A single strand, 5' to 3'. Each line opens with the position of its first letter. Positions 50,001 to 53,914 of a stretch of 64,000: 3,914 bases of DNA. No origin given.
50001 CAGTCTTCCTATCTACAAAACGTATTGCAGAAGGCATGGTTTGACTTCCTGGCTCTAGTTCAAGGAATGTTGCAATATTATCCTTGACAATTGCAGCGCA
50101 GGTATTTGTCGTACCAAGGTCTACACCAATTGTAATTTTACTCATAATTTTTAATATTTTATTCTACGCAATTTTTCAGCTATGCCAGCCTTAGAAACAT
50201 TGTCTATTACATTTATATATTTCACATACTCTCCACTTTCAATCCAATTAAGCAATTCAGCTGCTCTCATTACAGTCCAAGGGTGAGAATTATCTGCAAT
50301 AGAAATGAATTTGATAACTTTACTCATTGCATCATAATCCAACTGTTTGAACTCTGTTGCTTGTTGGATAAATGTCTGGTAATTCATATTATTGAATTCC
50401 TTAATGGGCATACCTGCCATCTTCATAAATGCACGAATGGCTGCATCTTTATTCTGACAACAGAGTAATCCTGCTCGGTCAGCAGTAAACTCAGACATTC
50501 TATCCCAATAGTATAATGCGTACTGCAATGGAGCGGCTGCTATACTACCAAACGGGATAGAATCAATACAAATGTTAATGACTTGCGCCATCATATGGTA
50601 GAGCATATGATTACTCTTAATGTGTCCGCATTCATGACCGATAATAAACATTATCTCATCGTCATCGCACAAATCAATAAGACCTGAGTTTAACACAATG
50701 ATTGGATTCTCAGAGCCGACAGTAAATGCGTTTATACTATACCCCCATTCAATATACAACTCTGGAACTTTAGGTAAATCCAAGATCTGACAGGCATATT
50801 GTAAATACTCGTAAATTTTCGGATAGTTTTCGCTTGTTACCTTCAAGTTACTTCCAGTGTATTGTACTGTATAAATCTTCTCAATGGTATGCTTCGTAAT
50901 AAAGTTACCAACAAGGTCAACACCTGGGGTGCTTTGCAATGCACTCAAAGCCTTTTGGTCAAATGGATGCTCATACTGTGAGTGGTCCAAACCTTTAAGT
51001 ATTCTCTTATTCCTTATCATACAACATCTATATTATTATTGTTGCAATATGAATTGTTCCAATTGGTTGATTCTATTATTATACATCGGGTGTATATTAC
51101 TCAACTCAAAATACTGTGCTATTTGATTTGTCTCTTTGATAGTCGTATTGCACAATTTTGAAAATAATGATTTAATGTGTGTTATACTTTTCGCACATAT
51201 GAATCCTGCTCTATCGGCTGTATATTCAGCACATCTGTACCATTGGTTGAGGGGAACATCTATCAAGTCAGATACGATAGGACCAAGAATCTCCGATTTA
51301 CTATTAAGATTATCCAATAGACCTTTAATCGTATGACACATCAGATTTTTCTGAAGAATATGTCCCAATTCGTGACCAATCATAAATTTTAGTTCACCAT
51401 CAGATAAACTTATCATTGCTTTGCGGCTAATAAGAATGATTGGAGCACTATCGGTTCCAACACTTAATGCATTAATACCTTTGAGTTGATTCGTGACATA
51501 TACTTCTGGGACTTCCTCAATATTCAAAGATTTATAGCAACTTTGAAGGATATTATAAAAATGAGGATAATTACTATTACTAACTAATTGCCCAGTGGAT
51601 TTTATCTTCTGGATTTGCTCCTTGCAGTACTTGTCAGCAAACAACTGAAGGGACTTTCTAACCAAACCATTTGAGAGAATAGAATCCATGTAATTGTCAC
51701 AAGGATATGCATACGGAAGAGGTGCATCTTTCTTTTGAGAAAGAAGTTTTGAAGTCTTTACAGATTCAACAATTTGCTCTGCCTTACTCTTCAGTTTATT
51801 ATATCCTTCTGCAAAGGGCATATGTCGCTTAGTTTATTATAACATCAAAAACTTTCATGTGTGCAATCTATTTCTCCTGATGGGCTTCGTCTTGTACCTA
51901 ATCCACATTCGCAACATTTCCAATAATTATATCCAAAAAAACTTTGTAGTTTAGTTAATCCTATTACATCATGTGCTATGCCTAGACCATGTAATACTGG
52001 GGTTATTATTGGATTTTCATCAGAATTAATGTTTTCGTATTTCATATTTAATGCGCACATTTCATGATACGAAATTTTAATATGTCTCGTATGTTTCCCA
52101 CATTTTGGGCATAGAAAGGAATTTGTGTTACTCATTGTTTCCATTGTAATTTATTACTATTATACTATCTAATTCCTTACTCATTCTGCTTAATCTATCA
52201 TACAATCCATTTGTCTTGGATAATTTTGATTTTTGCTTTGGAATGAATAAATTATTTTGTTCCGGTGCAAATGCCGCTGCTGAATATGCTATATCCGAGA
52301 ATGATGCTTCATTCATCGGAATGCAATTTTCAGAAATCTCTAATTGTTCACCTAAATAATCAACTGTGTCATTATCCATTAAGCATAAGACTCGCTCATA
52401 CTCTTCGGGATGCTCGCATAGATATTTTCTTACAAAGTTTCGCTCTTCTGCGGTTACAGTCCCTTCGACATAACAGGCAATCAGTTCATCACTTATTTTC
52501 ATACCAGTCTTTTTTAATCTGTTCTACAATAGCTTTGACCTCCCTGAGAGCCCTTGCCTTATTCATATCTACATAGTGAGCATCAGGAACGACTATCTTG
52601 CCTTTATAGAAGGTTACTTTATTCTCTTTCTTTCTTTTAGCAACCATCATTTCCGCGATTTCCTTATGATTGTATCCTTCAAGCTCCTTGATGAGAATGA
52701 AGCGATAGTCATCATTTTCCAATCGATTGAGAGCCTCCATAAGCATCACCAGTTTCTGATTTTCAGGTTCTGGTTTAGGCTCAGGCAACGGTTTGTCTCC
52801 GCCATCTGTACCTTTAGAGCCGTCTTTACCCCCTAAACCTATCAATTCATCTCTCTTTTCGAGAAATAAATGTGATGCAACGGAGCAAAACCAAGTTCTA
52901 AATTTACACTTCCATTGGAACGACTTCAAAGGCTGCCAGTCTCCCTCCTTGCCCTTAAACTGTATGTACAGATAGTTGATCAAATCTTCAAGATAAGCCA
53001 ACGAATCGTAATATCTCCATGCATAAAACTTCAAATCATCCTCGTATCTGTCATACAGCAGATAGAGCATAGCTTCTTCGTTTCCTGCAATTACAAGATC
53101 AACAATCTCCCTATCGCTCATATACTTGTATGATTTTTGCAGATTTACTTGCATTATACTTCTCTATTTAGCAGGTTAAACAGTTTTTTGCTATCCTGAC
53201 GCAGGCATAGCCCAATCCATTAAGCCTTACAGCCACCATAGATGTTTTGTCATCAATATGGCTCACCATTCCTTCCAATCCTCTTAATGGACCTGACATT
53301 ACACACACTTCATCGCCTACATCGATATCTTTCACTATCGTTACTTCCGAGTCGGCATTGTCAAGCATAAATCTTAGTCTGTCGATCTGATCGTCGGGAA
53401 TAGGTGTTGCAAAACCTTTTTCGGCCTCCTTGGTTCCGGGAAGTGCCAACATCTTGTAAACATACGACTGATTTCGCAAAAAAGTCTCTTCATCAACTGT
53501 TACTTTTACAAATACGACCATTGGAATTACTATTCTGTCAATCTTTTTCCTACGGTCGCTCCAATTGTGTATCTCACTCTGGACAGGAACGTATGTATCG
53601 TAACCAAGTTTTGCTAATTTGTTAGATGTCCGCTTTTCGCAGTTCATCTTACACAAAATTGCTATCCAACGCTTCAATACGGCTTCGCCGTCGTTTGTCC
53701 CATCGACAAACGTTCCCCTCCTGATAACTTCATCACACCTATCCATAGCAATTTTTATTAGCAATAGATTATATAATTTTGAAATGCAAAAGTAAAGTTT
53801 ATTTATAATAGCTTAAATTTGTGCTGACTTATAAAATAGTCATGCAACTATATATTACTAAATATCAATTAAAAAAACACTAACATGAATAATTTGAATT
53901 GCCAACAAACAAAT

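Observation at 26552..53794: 27-kb single-strand operon-like island built around seven Hsp70-fold ATPase paralogues and four soluble Zn-metalloproteases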

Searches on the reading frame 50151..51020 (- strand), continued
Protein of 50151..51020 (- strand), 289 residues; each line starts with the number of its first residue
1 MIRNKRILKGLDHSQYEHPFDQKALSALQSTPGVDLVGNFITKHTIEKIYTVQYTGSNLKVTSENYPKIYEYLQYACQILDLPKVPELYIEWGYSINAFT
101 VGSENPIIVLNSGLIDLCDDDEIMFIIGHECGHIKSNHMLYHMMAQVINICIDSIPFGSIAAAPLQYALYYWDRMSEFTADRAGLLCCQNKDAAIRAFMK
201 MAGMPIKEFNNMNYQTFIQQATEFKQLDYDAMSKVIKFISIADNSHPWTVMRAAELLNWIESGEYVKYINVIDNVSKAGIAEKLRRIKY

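Call 87: search_protein_families(library=padloc, proteins=[L145:3962-4681:+, L145:4748-6457:+, L145:7426-8688:+, L132:10825-12126:+, L132:12235-12978:+, L132:13045-14961:+, L124:11771-12544:+, L124:12571-14037:+, L124:14052-15263:+, L145:8685-9611:+], max_evalue=0.001)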
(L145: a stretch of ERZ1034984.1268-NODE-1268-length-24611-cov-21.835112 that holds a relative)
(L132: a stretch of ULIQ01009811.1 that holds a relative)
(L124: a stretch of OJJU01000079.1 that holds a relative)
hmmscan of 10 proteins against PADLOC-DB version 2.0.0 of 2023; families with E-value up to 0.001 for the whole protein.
L145:3962-4681:+ (239 aa): 0 families

L145:4748-6457:+ (569 aa): 0 families

L145:7426-8688:+ (420 aa): 15 families
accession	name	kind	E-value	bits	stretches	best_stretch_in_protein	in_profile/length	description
PDLC04043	PD-T4-6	-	6.9e-09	33.3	1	125-229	119-221/452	-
PDLC04047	PD-T4-6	-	3.7e-08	30.8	1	123-233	113-220/327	-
PDLC04039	PD-T4-6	-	3.7e-08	30.8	1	111-230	104-220/458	-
PDLC04053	PD-T4-6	-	1.7e-07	29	1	124-230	113-216/311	-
PDLC04054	PD-T4-6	-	5.6e-07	27.3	1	124-231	114-219/347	-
PDLC04138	mad6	-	1.6e-06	25.3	1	122-230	154-261/659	mads_6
PDLC04042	PD-T4-6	-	2.7e-06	25.3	1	114-231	102-218/292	-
PDLC04048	PD-T4-6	-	6.3e-06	23.8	1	122-229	112-216/354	-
PDLC04060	PD-T4-6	-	2.3e-05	21.5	1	112-229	99-213/486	-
PDLC04057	PD-T4-6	-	0.00014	19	1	125-228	112-213/443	-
PDLC04052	PD-T4-6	-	0.00015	19.1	1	125-229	117-220/496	-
PDLC04041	PD-T4-6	-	0.00016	19.1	1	124-229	132-238/443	-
PDLC03920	MkoA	-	0.0002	17.8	1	126-235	127-222/1112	-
PDLC02513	PglW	-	0.00046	15.5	1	132-230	582-674/1413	PglW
PDLC04055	PD-T4-6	-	0.0009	16.1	0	119-231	170-280/496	-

L132:10825-12126:+ (433 aa): 12 families
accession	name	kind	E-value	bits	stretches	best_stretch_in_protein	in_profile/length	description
PDLC04138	mad6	-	3.6e-14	50.6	1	99-218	135-259/659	mads_6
PDLC04047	PD-T4-6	-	4e-13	47.1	1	25-223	16-220/327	-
PDLC04053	PD-T4-6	-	6.2e-09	33.7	1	25-221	15-217/311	-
PDLC04042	PD-T4-6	-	4e-08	31.3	1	24-221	14-218/292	-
PDLC04048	PD-T4-6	-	9.4e-07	26.5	1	25-218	16-215/354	-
PDLC04057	PD-T4-6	-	1.5e-06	25.5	1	86-220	79-215/443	-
PDLC04054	PD-T4-6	-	9e-06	23.3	1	118-214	112-212/347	-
PDLC04064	PD-T4-6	-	5.3e-05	20.3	1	118-219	122-224/369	-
PDLC04041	PD-T4-6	-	7.5e-05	20.1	1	99-216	112-235/443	-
PDLC04039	PD-T4-6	-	0.00025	18.2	1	88-220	87-220/458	-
PDLC04060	PD-T4-6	-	0.00027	18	1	25-217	14-211/486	-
PDLC04043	PD-T4-6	-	0.0004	17.6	1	79-220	79-222/452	-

L132:12235-12978:+ (247 aa): 0 families

L132:13045-14961:+ (638 aa): 0 families

L124:11771-12544:+ (257 aa): 1 family
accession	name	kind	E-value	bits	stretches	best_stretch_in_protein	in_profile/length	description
PDLC02224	TerY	-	2.7e-32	110.4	2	97-250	127-274/277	-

L124:12571-14037:+ (488 aa): 0 families

L124:14052-15263:+ (403 aa): 14 families
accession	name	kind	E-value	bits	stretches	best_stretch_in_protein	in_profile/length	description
PDLC02223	STK_OB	-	1.4e-42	144.3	1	1-270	1-257/562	-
PDLC04047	PD-T4-6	-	9.3e-08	29.5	1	43-186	21-155/327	-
PDLC03921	MkoA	-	1.5e-07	27.5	1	60-186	515-632/1607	-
PDLC04055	PD-T4-6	-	4.3e-07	27.1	1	109-186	144-216/496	-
PDLC04042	PD-T4-6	-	8e-07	27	1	43-186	20-153/292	-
PDLC04059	PD-T4-6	-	9.3e-07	26.2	1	43-193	17-162/433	-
PDLC04138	mad6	-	2.1e-06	24.9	1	43-186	62-197/659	mads_6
PDLC03920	MkoA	-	5e-06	23.1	1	55-325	31-285/1112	-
PDLC04051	PD-T4-6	-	6e-06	23.4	1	43-227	43-226/476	-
PDLC04053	PD-T4-6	-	1e-05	23.1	1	43-186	20-155/311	-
PDLC04052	PD-T4-6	-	1.6e-05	22.3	1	103-186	79-157/496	-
PDLC04040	PD-T4-6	-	7.5e-05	19.6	1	76-186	42-146/547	-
PDLC04048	PD-T4-6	-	0.00012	19.6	1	101-186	78-155/354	-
PDLC04060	PD-T4-6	-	0.0009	16.2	0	110-186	81-152/486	-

L145:8685-9611:+ (308 aa): 0 families
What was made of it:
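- Closest known: TerY-P anti-phage module. Same: Sister loci carry TerY-P-like genes (PADLOC TerY and STK_OB, call 87) behind the same UpxY / sigma / anti-sigma / M48 / M48 head and at the same junction.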

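Call 100: search_solved_structures(query=window:50151-51020:-, max_evalue=0.01)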
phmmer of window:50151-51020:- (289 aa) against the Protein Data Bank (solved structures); distinct sequences matched with E-value up to 0.01: 0.

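Call 103: find_related_loci(query=window:50151-51020:-, collection=viral_contigs, flank=10000)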
Query window:50151-51020:- (289 aa) in viral_contigs; peptide patterns used: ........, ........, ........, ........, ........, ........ (x = any residue, [..] = any of these).
10 stretches matched a pattern, but none encodes a relative of the query by tblastn (E <= 1e-3).

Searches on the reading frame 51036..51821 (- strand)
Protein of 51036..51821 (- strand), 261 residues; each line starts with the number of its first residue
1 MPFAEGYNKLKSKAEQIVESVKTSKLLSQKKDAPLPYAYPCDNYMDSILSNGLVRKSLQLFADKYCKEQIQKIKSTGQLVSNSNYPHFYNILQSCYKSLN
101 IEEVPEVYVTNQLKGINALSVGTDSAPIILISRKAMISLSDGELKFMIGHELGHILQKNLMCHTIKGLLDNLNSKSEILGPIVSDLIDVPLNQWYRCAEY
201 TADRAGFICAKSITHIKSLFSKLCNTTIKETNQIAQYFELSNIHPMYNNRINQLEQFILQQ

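Call 3: search_protein_families(library=pfam, proteins=[window:51036-51821:-], max_evalue=0.01)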
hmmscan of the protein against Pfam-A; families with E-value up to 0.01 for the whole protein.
window:51036-51821:- (261 aa): 2 families
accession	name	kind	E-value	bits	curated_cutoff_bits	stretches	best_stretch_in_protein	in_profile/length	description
PF01435.24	Peptidase_M48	-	3.3e-12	47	20.3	1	91-256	10-184/186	Peptidase family M48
PF05569.17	Peptidase_M56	-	0.00061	19.5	31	1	87-165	139-214/296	BlaR1 peptidase M56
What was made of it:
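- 51036..51821 (-): M48a, a soluble M48 Zn-metalloprotease (head cassette). Pfam Peptidase_M48 E = 3.3e-12 (call 3).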

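Call 5: search_protein_families(library=padloc, proteins=[window:51036-51821:-], max_evalue=0.01)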
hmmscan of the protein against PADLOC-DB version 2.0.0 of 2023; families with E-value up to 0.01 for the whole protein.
window:51036-51821:- (261 aa): 2 families
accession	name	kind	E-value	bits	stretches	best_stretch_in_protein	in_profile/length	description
PDLC03954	RmrA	-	0.00018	18.6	1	109-156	176-220/380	-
PDLC04141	capP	-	0.0028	15.2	1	107-159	34-82/242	capP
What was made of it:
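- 51036..51821 (-): Weak PADLOC RmrA and CapP hits (call 5).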

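Call 6: search_protein_families(library=ncbifam, proteins=[window:51036-51821:-], max_evalue=0.01)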
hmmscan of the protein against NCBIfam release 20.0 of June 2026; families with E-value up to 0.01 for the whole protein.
window:51036-51821:- (261 aa): 10 families
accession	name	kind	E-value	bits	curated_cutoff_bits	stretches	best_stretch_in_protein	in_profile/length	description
NF002826.0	PRK03001.1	equivalog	1.5e-08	34.2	369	1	56-167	39-148/285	zinc metalloprotease HtpX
NF002669.0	PRK02391.1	equivalog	2.1e-07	30.4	341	1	61-170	52-160/298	zinc metalloprotease HtpX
NF002775.0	PRK02870.1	equivalog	1.6e-06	27.6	285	1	80-171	109-200/338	zinc metalloprotease HtpX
NF002839.0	PRK03072.1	equivalog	5.4e-06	25.7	412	1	77-169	63-154/291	zinc metalloprotease HtpX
NF003425.0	PRK04897.1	equivalog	2.4e-05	23.7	355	1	76-166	70-159/298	zinc metalloprotease HtpX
NF000326.1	blaR1_generic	equivalog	2.9e-05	22.6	400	1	69-162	127-214/585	BlaR1 family beta-lactam sensor/signal transducer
NF002363.0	PRK01345.1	equivalog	6.5e-05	22.2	422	0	77-166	58-146/318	zinc metalloprotease HtpX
NF002322.0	PRK01265.1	equivalog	7.5e-05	22.3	275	1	81-159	78-155/325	zinc metalloprotease HtpX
NF003965.0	PRK05457.1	equivalog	0.0017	17.8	245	0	87-168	78-159/285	protease HtpX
NF052399.1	M48_lipo_LoiP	exception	0.0023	17.5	365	1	56-155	41-133/247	metalloprotease LoiP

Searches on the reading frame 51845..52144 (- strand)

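Call 3: search_protein_families(library=pfam, proteins=[window:51845-52144:-], max_evalue=0.01)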
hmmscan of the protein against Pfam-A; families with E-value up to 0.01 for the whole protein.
window:51845-52144:- (99 aa): 1 family
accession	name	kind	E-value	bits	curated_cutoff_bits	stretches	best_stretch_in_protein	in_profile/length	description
PF07754.17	HVO_2753_ZBP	-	0.0096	16.1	33.2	0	6-18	13-25/46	Small zinc finger protein HVO_2753-like, Zn-binding pocket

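Call 76: search_protein_families(library=ncbifam, proteins=[window:51845-52144:-], max_evalue=0.05)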
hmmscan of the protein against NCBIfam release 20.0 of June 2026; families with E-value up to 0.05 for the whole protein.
window:51845-52144:- (99 aa): 1 family
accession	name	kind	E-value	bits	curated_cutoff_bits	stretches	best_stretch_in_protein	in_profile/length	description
NF033497.1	rubre_like_arch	subfamily_domain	0.005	16.5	32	0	5-25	12-32/34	rubrerythrin-like domain-containing protein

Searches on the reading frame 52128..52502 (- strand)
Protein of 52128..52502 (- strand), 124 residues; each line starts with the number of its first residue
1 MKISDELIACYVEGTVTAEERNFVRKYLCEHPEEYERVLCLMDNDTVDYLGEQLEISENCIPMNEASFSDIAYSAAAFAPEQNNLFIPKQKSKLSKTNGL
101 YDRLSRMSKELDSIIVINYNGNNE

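Call 3: search_protein_families(library=pfam, proteins=[window:52128-52502:-], max_evalue=0.01)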
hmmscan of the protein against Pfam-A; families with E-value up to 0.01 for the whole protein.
window:52128-52502:- (124 aa): 0 families

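Call 76: search_protein_families(library=ncbifam, proteins=[window:52128-52502:-], max_evalue=0.05)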
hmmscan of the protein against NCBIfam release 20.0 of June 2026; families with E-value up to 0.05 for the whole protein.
window:52128-52502:- (124 aa): 0 families

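Call 115: search_solved_structures(query=A5, max_evalue=5)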
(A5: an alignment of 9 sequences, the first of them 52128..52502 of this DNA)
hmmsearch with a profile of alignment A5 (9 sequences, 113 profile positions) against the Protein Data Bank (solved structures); distinct sequences matched with E-value up to 5: 3.
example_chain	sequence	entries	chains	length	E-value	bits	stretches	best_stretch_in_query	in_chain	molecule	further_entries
6l4t_16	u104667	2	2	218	0.11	16.2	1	66-104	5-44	Fucoxanthin chlorophyll a/c-binding protein Lhcq5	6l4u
4wn3_A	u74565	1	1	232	1.3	12.8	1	8-33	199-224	Orotate phosphoribosyltransferase 1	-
4wml_A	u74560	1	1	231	1.3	12.8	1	8-33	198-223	Orotate phosphoribosyltransferase 1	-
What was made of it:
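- On ECF sigma / anti-sigma pair: The downstream 124-aa protein has no detectable anti-sigma domain (calls 3, 115) and is assigned by position only.
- The anti-sigma role is unproven (call 115).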

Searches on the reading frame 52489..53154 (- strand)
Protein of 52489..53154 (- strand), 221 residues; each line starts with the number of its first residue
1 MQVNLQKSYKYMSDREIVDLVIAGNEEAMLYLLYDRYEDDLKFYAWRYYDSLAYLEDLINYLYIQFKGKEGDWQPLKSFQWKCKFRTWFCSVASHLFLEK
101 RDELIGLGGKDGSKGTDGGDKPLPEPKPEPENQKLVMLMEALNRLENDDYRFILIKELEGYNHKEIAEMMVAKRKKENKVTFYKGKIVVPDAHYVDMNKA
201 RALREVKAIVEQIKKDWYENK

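Call 3: search_protein_families(library=pfam, proteins=[window:52489-53154:-], max_evalue=0.01)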
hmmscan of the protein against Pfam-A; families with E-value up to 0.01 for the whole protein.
window:52489-53154:- (221 aa): 2 families
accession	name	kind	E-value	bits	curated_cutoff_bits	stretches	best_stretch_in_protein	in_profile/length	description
PF04542.20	Sigma70_r2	-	0.001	19.2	24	1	33-98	1-62/71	Sigma-70 region 2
PF08281.18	Sigma70_r4_2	-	0.0025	17.9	25.7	1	136-170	2-36/54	Sigma-70, region 4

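Call 76: search_protein_families(library=ncbifam, proteins=[window:52489-53154:-], max_evalue=0.05)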
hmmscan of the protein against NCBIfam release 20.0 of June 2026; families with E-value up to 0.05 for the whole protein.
window:52489-53154:- (221 aa): 16 families
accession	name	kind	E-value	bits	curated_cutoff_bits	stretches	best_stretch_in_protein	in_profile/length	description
TIGR02937.1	sigma70-ECF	superfamily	3.3e-08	33.3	42.9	1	33-171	6-144/165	sigma-70 family RNA polymerase sigma factor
NF007216.0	PRK09638.1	equivalog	5.6e-07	29.5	194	1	12-172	3-154/180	RNA polymerase sigma factor SigY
NF010500.0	PRK13919.1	subfamily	5.1e-06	26.8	226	1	10-169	6-160/186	putative RNA polymerase sigma E protein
NF009171.0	PRK12518.1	equivalog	4.3e-05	23.4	208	1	5-170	5-162/191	RNA polymerase sigma factor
TIGR02950.1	SigM_subfam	subfamily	5.7e-05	23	147.95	1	33-185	5-150/159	RNA polymerase sigma factor, SigM family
NF007217.0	PRK09639.1-1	equivalog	0.00016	21.5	239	1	30-185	5-157/194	RNA polymerase sigma factor SigX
TIGR02984.1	Sig-70_plancto1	subfamily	0.00044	19.9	183.75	1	133-174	129-170/189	RNA polymerase sigma-70 factor, Planctomycetaceae-specific subfamily 1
NF009166.1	PRK12513.1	equivalog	0.0014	18.4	206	1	13-172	8-166/193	RNA polymerase sigma factor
NF009189.0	PRK12537.1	equivalog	0.0021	17.6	261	1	23-171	18-160/182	RNA polymerase sigma factor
NF007220.0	PRK09639.1-5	equivalog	0.0024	17.6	260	1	30-169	5-141/181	RNA polymerase sigma factor SigX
NF009179.0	PRK12527.1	equivalog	0.0032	17.5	162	1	130-174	91-135/159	RNA polymerase sigma factor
NF058625.1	sigma_PG0214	equivalog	0.015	15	130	1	131-173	100-142/170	GFO_1088 family ECF-type sigma factor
TIGR02939.1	RpoE_Sigma70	equivalog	0.017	15.2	236.15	0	13-170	6-164/190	RNA polymerase sigma factor RpoE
NF006148.0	PRK08295.1-5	equivalog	0.024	13.9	208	1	4-60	10-65/218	RNA polymerase sporulation sigma factor SigH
TIGR02859.1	spore_sigH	equivalog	0.025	14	294.8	1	9-61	1-52/198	RNA polymerase sporulation sigma factor SigH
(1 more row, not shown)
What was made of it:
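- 52489..53154 (-): ECF-type sigma-70 family sigma factor (head cassette). TIGR02937 E = 3.3e-8, below cutoff (call 76).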

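Call 114: search_solved_structures(query=A6, max_evalue=0.1)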
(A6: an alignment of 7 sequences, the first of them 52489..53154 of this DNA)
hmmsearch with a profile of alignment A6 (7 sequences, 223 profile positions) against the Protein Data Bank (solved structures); distinct sequences matched with E-value up to 0.1: 8.
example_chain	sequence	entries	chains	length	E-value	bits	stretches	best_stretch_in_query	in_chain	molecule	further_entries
1or7_A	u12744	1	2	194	1.8e-06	31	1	10-173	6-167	RNA polymerase sigma-E factor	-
6jbq_F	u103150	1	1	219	2.6e-06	30.5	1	11-173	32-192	ECF RNA polymerase sigma-E factor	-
6dxo_A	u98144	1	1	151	2.4e-05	27.3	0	24-100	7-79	RNA polymerase ECF-subfamily sigma factor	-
6in7_B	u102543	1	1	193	0.0041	20.1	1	11-173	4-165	RNA polymerase sigma-H factor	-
8z6g_B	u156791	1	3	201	0.0042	20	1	11-173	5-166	RNA polymerase sigma factor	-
5or5_A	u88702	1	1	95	0.01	18.8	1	11-96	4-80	ECF RNA polymerase sigma-E factor,ECF RNA polymerase sigma factor SigW,ECF RNA polymerase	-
2map_A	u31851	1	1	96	0.035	17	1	11-96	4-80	RNA polymerase sigma factor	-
2mao_A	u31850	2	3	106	0.046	16.6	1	11-96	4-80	RNA polymerase sigma factor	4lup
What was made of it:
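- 52489..53154 (-): A profile of 7 orthologues hits E. coli sigma-E (1or7) with E = 1.8e-6 over residues 10-173 (call 114).
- On ECF sigma / anti-sigma pair: The sigma profile hits sigma-E with E = 1.8e-6 (call 114), and TIGR02937 gives 33 bits against a cutoff of 42.9 (call 76).
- Checked: The sigma profile hits E. coli sigma-E with E = 1.8e-6 (call 114).
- An ECF sigma factor and an anti-sigma-like gene sit at the head (calls 76, 114).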

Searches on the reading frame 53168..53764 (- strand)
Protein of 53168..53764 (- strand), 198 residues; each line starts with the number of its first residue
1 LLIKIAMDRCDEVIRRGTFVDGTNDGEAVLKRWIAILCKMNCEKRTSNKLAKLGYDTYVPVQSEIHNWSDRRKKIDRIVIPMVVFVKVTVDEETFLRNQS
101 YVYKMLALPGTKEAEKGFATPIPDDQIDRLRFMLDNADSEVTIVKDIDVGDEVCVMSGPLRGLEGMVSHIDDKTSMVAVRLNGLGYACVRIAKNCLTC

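Call 3: search_protein_families(library=pfam, proteins=[window:53168-53764:-], max_evalue=0.01)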
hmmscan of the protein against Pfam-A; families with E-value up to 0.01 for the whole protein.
window:53168-53764:- (198 aa): 4 families
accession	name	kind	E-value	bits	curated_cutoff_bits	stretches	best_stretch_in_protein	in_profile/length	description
PF02357.24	NusG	-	1.9e-10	41.6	22.2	1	31-131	1-93/93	Transcription termination factor nusG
PF00467.35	KOW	-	4.6e-06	26.7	22.3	1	149-177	1-29/32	KOW motif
PF23291.1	KOW4_SPT5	-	0.0017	18.6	27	1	145-170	7-32/55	Transcription elongation factor SPT5, fourth KOW domain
PF23284.2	KOW2_Spt5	-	0.0035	17.6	28.9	1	150-181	2-31/50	Transcription elongation factor SPT5, second KOW domain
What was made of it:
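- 53168..53764 (-): UpxY-family NusG-like transcription antiterminator. First gene of the head cassette. Pfam NusG and KOW hits (call 3).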

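Call 76: search_protein_families(library=ncbifam, proteins=[window:53168-53764:-], max_evalue=0.05)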
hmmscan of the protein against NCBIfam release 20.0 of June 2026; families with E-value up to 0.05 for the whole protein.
window:53168-53764:- (198 aa): 9 families
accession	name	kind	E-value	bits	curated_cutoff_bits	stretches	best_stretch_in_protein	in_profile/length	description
NF033644.1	antiterm_UpxY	subfamily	3.8e-34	118.1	100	1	33-196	1-164/164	UpxY family transcription antiterminator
NF033641.1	antiterm_LoaP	exception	1.2e-13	51.5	125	1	40-185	8-152/166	antiterminator LoaP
TIGR00922.1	nusG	equivalog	1.8e-08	34.4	135.7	1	50-185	27-157/172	transcription termination/antitermination protein NusG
TIGR01955.1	RfaH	equivalog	9.3e-07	29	144.5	1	33-173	1-135/159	transcription/translation regulatory transformer protein RfaH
NF006534.0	PRK09014.1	equivalog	0.00045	20.1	124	1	31-179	2-143/162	transcription/translation regulatory transformer protein RfaH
TIGR01956.2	NusG_myco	equivalog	0.0012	18.5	150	1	96-185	166-224/239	transcription termination/antitermination protein NusG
TIGR00405.1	KOW_elon_Spt5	equivalog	0.0053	16.8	69.95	1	142-182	82-122/145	transcription elongation factor Spt5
TIGR01080.1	rplX_A_E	equivalog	0.0098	16.3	47.65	1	147-179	42-74/116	50S ribosomal protein L24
NF042912.1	Amuc_1098_fam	equivalog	0.025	12.6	750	1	66-108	248-291/805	Amuc_1098 family type IV pilus outer membrane protein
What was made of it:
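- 53168..53764 (-): NCBIfam NF033644 scores 118 bits against a cutoff of 100 (call 76).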
